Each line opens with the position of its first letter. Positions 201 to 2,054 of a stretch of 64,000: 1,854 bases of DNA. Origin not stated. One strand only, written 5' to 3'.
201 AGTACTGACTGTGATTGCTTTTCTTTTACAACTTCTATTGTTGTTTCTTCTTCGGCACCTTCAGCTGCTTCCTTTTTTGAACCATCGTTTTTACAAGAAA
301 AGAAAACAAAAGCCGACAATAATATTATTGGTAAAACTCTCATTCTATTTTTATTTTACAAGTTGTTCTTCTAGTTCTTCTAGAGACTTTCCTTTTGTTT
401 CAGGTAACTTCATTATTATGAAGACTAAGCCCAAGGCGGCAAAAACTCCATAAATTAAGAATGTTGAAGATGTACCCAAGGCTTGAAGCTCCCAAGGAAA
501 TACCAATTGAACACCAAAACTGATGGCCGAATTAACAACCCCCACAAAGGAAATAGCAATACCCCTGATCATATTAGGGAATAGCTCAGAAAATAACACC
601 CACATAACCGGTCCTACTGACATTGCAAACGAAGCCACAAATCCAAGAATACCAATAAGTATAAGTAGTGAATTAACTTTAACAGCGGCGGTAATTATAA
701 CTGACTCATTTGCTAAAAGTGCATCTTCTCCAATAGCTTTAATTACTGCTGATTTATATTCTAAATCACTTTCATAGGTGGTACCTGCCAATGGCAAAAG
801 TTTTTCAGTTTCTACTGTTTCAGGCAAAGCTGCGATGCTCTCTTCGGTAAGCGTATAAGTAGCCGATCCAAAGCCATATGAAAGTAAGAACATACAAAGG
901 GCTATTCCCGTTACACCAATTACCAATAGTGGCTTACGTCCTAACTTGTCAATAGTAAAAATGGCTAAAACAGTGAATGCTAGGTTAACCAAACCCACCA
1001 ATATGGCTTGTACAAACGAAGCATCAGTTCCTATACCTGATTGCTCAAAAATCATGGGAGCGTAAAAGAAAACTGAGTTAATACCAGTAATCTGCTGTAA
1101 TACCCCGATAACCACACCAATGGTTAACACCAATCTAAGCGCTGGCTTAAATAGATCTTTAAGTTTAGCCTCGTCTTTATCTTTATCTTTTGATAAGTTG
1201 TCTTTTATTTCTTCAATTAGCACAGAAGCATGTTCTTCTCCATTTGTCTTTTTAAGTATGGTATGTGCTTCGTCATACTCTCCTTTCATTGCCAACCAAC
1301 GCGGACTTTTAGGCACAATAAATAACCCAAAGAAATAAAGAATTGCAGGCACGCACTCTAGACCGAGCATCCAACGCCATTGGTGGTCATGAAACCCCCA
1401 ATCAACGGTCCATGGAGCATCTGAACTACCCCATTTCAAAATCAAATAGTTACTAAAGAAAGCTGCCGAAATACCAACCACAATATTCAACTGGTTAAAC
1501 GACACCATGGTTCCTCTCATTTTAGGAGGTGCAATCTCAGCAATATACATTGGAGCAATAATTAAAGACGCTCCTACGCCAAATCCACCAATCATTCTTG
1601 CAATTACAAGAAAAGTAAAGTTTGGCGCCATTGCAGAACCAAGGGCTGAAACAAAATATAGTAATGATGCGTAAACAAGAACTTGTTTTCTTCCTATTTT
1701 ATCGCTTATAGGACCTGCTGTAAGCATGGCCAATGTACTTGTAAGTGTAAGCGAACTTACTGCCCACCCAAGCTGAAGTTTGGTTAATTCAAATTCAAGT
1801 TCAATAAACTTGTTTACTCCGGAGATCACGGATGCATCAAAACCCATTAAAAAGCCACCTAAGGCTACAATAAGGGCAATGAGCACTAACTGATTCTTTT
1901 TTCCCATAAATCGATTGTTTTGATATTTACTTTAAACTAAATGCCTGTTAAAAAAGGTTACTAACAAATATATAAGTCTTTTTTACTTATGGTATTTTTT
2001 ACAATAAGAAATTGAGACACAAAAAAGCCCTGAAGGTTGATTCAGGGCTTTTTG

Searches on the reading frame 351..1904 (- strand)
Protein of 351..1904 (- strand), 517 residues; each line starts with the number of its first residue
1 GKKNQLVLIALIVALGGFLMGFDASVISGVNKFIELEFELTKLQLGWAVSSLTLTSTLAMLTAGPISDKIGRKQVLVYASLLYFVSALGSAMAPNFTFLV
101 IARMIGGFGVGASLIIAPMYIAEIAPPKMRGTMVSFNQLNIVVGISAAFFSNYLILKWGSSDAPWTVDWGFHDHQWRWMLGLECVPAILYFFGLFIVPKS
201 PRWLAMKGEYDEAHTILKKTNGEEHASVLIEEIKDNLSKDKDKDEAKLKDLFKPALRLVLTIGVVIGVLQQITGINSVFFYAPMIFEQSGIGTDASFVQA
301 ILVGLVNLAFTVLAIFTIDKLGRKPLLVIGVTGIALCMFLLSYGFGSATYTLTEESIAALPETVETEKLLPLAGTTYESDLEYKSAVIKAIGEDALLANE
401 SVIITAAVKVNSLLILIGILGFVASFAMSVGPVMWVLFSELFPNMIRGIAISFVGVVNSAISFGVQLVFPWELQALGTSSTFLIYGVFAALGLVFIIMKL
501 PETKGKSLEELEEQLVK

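Call 25: search_protein_families(library=ncbifam, proteins=[window:351-1904:-], max_evalue=0.00001)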
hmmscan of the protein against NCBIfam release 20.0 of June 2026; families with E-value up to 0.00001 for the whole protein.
window:351-1904:- (517 aa): 34 families (the best 25 are shown)
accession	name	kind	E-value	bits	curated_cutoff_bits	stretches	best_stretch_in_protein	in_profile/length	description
TIGR00879.1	SP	subfamily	7.5e-109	364.6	237.8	2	6-351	55-404/510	sugar porter family MFS transporter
NF007484.0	PRK10077.1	equivalog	1.5e-107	360.4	608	2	4-347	8-359/480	D-xylose transporter XylE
NF052357.1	GlucTporGlcPStph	equivalog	1.6e-87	294.2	750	2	6-340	5-320/445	glucose transporter GlcP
TIGR00898.1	2A0119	subfamily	1.8e-39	135.9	550.75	1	50-341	133-402/506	cation transport protein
TIGR00895.1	2A0115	subfamily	7e-29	100.9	418.55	1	5-367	13-357/398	aromatic acid/H+ symport family MFS transporter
NF008586.0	PRK11551.1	equivalog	3.4e-16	59.2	410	1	7-144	15-151/406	3-(3-hydroxy-phenyl)propionate transporter MhpT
NF003024.0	PRK03893.1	subfamily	1.8e-15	56.7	604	1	15-216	28-214/497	sialate:H+ symport family MFS transporter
TIGR00891.1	2A0112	subfamily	3.3e-15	56.1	552.9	1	17-226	21-217/405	sialate:H+ symport family MFS transporter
TIGR01299.1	synapt_SV2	subfamily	1.3e-14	53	637.3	1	21-220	180-377/742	synaptic vesicle protein SV2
TIGR00880.1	2_A_01_02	superfamily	2.8e-14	53.4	131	1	54-150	5-105/141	multidrug resistance protein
NF053517.1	HbztTptrPcaK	equivalog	3.4e-14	52.6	770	1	8-338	19-329/437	4-hydroxybenzoate transporter PcaK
TIGR00883.1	2A0106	subfamily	1.8e-13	50.3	443.45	1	64-162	56-162/400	metabolite/H+ symporter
TIGR00711.1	efflux_EmrB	subfamily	1.9e-11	43.4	230.2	1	9-144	3-138/485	DHA2 family efflux MFS transporter permease subunit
TIGR00710.1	efflux_Bcr_CflA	subfamily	2e-11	43.9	200.9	1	36-117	33-114/385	Bcr/CflA family efflux MFS transporter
NF000009.1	tet_MFS_Tcr3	exception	2.7e-10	39.4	1000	1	16-142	39-164/512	tetracycline efflux MFS transporter Tcr3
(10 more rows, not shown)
